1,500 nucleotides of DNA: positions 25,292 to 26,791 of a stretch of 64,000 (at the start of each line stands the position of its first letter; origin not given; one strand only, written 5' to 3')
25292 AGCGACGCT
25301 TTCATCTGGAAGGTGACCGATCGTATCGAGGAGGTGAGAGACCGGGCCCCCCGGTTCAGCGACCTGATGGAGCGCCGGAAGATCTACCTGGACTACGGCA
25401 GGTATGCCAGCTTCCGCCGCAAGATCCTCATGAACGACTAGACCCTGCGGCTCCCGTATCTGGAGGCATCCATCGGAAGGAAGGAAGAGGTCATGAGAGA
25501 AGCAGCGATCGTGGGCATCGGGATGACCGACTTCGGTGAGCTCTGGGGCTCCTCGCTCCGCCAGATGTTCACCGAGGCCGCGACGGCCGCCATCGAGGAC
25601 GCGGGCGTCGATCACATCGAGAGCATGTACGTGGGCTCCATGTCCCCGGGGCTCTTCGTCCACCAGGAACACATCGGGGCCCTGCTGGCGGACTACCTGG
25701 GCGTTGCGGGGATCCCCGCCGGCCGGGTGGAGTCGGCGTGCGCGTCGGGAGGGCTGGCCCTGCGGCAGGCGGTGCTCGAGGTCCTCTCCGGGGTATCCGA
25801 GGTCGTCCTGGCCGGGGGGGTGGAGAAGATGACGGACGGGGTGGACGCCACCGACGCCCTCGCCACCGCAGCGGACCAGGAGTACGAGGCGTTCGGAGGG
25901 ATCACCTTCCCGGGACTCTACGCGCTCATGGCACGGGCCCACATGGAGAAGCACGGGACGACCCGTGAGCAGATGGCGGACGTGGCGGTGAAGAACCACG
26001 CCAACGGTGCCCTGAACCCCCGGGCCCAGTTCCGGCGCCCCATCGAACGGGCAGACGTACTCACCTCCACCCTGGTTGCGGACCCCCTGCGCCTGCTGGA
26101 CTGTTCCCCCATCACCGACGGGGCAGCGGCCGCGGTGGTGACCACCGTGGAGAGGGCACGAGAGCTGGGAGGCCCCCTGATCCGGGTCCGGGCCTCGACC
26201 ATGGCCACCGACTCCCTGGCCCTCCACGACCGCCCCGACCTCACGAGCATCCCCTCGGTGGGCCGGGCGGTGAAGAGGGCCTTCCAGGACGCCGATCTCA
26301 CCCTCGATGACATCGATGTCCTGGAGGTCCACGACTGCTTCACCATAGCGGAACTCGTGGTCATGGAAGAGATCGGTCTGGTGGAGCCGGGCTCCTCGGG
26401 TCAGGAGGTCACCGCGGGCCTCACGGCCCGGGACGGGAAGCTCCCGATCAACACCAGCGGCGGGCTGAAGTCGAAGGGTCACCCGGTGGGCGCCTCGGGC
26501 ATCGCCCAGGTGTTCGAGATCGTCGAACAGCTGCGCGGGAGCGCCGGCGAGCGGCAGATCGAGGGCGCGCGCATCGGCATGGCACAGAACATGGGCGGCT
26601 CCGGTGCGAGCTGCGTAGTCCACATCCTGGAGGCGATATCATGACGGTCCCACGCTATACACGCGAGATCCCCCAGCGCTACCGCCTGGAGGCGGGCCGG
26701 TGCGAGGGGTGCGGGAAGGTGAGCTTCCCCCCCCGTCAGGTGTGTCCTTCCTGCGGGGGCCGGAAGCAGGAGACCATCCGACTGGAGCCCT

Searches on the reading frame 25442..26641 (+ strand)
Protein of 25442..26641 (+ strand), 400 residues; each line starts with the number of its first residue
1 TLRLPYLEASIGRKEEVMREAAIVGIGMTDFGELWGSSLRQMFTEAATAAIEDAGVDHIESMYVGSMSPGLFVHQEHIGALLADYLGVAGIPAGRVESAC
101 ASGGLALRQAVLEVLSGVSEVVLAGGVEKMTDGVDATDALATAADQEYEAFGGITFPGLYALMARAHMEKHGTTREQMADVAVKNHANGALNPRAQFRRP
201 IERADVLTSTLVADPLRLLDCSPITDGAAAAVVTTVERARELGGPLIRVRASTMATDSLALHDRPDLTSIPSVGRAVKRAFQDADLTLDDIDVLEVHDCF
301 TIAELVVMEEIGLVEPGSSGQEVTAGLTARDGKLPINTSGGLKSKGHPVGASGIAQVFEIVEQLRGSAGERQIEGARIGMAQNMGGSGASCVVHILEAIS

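Call 14: search_protein_families(library=pfam, proteins=[window:25442-26641:+], max_evalue=0.0001)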
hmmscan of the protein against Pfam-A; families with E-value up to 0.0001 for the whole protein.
window:25442-26641:+ (400 aa): 4 families
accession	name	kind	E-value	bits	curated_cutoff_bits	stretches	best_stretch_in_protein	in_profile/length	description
PF22691.2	Thiolase_C_1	-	2.2e-45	154.4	28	1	255-397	3-143/144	Thiolase C-terminal domain-like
PF00108.29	Thiolase_N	-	3.7e-26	92.5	26.4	1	22-235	2-258/260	Thiolase, N-terminal domain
PF02803.24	Thiolase_C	-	3.2e-12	46.6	27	1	275-382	26-115/123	Thiolase, C-terminal domain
PF00109.32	ketoacyl-synt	-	8.4e-07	29.3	20.8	1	70-132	148-206/252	Beta-ketoacyl synthase, N-terminal domain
